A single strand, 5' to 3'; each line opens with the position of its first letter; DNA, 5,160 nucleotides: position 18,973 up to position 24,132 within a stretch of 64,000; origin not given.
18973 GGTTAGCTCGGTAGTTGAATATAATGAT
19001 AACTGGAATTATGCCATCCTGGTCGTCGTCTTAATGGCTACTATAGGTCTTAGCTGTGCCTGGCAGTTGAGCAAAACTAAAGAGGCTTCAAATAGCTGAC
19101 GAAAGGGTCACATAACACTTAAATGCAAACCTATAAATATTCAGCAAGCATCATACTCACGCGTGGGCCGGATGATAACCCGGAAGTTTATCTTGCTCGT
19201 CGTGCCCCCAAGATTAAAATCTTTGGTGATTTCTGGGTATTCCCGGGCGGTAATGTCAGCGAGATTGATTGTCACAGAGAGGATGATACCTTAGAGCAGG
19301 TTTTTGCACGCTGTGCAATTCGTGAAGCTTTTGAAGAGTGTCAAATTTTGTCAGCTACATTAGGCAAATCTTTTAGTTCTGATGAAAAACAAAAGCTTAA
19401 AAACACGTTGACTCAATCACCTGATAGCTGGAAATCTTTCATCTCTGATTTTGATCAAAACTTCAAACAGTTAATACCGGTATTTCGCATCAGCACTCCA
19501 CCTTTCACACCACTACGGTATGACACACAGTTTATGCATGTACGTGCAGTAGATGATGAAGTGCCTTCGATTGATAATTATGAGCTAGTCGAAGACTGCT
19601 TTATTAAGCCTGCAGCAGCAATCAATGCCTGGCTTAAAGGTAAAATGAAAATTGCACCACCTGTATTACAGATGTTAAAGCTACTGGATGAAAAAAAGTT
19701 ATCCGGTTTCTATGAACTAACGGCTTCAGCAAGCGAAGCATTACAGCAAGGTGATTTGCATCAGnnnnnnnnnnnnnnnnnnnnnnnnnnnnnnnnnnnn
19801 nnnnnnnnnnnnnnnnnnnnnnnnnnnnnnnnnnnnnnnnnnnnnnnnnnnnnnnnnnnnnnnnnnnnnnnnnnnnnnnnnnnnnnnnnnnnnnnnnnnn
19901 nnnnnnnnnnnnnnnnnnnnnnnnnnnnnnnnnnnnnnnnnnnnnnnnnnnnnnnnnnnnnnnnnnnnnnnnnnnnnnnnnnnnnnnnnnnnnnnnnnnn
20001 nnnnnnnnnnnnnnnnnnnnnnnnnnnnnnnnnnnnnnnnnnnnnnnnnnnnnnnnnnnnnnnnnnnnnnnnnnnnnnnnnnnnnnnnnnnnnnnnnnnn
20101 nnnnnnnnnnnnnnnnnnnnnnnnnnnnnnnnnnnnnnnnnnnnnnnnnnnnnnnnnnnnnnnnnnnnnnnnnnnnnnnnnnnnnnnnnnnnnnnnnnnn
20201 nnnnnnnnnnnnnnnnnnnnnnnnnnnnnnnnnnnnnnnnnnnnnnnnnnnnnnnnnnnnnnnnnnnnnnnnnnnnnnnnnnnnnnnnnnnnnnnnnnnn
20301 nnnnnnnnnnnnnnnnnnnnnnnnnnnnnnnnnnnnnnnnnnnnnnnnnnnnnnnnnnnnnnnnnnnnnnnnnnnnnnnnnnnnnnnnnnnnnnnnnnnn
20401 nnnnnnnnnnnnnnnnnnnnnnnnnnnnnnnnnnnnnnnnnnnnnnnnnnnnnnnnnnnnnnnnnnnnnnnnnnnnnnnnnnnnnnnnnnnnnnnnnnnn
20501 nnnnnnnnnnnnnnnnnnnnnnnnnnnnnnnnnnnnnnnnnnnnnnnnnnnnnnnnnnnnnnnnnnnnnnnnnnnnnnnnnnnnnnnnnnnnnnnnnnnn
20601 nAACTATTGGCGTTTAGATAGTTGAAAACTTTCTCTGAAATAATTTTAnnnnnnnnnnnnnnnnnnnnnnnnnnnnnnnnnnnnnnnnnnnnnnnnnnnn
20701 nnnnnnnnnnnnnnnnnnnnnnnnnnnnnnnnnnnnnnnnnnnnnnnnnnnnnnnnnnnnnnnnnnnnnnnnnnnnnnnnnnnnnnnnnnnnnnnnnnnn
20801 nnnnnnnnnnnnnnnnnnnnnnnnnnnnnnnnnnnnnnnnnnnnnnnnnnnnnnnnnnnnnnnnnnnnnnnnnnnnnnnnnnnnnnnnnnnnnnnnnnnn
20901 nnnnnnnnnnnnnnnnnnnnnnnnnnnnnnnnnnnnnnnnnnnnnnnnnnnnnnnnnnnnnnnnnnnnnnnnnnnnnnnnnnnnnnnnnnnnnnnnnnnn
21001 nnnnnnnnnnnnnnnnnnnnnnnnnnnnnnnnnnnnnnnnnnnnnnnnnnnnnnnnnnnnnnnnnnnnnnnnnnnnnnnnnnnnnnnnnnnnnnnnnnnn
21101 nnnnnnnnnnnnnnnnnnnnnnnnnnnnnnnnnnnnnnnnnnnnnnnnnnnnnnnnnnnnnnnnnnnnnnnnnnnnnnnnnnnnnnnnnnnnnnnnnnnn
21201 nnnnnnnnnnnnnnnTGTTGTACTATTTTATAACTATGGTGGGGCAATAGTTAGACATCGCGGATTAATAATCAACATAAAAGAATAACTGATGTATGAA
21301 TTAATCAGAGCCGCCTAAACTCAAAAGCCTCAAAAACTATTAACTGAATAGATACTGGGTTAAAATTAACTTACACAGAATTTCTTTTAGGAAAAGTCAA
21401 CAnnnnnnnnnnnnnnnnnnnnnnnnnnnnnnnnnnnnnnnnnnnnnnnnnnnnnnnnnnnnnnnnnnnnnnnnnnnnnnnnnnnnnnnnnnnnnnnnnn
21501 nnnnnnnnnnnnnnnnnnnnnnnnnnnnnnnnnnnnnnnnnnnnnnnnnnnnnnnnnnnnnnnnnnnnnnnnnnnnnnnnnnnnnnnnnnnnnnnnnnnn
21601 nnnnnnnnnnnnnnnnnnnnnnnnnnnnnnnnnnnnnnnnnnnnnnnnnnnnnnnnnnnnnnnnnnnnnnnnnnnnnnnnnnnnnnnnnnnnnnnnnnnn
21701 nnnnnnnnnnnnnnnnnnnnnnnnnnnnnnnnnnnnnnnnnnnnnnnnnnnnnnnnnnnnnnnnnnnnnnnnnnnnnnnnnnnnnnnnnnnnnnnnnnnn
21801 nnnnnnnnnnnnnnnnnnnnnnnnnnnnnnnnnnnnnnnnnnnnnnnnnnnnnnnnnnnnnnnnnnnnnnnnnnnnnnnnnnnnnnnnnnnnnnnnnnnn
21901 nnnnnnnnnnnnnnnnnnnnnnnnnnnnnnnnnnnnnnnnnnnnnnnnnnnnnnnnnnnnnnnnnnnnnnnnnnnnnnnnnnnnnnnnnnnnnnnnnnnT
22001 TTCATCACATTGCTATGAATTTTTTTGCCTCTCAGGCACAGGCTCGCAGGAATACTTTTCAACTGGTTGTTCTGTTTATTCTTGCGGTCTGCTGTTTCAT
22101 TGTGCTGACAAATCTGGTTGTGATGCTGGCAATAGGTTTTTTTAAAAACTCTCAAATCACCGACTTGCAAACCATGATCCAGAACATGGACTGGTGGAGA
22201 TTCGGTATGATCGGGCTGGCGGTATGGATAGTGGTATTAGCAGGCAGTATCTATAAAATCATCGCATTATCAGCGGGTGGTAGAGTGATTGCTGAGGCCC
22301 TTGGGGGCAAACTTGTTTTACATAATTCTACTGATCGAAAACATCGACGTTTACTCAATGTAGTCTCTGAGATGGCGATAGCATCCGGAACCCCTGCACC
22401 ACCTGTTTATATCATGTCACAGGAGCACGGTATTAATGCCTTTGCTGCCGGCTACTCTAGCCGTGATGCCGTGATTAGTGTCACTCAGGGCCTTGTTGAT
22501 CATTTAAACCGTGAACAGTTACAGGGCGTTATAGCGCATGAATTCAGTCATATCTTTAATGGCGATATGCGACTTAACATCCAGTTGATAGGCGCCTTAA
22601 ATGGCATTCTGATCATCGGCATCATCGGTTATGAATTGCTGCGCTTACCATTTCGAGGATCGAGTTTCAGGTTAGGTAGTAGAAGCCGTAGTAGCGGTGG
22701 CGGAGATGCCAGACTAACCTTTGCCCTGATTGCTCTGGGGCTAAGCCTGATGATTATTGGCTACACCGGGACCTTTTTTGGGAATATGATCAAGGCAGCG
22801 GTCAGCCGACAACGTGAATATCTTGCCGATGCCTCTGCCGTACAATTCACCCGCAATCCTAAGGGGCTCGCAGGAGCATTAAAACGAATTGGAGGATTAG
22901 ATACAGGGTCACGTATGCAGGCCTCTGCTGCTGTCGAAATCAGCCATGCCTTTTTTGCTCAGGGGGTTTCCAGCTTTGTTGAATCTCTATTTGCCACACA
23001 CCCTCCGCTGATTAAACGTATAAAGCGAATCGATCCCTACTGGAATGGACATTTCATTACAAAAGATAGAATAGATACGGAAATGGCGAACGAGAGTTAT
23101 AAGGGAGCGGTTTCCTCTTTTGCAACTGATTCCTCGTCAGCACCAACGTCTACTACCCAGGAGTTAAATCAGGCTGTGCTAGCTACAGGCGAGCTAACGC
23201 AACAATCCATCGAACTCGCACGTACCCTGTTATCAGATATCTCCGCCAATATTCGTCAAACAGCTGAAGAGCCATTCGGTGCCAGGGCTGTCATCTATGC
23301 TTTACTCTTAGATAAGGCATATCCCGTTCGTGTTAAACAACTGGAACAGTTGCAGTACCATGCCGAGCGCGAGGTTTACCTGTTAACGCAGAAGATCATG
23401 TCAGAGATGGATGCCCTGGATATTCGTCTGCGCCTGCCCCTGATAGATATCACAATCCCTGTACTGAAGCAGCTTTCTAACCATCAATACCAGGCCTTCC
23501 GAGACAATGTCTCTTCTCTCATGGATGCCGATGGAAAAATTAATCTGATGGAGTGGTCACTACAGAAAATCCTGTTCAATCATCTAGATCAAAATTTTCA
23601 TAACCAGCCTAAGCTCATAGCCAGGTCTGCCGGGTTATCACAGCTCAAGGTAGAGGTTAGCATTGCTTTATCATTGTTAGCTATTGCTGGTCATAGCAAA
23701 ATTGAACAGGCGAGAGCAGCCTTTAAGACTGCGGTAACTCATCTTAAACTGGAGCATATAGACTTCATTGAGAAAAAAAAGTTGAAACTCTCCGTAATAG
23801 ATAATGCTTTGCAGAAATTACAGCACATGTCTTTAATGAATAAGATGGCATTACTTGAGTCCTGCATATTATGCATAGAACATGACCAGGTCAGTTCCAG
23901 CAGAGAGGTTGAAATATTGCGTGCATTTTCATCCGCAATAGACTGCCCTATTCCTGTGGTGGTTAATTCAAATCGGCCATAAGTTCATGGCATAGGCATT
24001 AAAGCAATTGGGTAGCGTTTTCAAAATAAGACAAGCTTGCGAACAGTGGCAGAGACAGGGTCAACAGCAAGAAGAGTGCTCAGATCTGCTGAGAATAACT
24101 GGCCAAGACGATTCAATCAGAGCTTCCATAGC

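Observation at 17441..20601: TGCA-N6-TGCA operator-type repeats upstream of an MFS transporter / NUDIX-MBL gene pair, matching the motif upstream of boxC 37 kb away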

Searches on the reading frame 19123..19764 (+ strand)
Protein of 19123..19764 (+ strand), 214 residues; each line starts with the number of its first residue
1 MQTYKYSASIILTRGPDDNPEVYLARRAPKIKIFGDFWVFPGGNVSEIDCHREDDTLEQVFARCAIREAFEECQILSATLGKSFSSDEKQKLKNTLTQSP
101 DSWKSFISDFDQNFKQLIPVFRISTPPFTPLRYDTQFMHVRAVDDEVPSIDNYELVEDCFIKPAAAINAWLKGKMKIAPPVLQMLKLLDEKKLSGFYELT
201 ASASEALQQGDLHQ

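Call 80: search_protein_families(library=ncbifam, proteins=[window:19123-19764:+], max_evalue=1)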
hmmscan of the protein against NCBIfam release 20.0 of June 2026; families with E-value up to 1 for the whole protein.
seq(214 aa): 4 families
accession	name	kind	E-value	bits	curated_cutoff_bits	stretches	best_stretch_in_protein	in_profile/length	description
NF053749.1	LplB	equivalog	0.051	13.8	65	1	27-66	21-60/86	lipoate-protein ligase small subunit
TIGR00586.1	mutt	equivalog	0.075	13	97.9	1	17-47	14-43/129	8-oxo-dGTP diphosphatase MutT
NF006530.0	PRK08999.1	equivalog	0.16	11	245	1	18-47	16-44/315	Nudix family hydrolase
NF007980.0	PRK10707.1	equivalog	0.19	11.3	134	1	18-76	42-91/192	CoA pyrophosphatase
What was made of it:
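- On NUDIX CoA pyrophosphatase (NudL / NUDT7 type), considered for the N-terminal domain: 11.3 and 16.0 bits against a cut-off of 134, no better than MutT (call 80).
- The NUDIX domain scores 11-16 bits for CoA pyrophosphatase against a cut-off of 134 (call 80).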

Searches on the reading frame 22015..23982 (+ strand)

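Call 5: search_protein_families(library=pfam, proteins=[window:22015-23982:+])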
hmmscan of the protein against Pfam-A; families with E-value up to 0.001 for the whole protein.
window:22015-23982:+ (655 aa): 1 family
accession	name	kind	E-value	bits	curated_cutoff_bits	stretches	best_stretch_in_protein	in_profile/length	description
PF01435.24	Peptidase_M48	-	1.8e-27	96.8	20.3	1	109-340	3-183/186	Peptidase family M48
